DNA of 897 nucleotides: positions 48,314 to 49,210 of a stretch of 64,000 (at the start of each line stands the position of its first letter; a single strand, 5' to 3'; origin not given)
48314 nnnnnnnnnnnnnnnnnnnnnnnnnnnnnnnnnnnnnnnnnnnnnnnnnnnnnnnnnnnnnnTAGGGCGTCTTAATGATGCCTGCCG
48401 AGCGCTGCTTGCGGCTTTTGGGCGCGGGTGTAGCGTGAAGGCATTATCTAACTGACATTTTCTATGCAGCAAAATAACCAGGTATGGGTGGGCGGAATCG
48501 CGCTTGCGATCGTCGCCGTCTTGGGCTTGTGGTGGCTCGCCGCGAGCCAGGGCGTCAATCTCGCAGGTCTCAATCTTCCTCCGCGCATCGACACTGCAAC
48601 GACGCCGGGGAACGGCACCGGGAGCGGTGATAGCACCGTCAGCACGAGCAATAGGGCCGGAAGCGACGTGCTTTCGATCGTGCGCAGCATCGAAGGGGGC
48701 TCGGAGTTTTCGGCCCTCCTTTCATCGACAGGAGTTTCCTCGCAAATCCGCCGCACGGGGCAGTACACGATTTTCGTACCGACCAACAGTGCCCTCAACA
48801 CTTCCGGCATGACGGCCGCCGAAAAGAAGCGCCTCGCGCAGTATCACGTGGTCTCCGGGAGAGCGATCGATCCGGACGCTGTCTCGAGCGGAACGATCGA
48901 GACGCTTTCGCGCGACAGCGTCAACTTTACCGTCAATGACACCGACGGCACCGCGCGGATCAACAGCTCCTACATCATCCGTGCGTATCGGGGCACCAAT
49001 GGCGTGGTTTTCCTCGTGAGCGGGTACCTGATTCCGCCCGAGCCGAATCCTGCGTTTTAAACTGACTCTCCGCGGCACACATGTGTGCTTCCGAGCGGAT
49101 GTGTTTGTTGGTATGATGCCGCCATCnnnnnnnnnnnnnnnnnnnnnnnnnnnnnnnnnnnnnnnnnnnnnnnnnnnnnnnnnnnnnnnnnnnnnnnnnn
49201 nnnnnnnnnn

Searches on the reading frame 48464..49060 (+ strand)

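Call 59: search_protein_families(library=pfam, proteins=[window:48464-49060:+], max_evalue=0.00001)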
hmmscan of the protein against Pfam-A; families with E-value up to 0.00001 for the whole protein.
window:48464-49060:+ (198 aa): 1 family
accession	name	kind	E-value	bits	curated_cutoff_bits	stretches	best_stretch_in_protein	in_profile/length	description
PF02469.27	Fasciclin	-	3.7e-17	63.1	22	1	80-191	4-123/123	Fasciclin domain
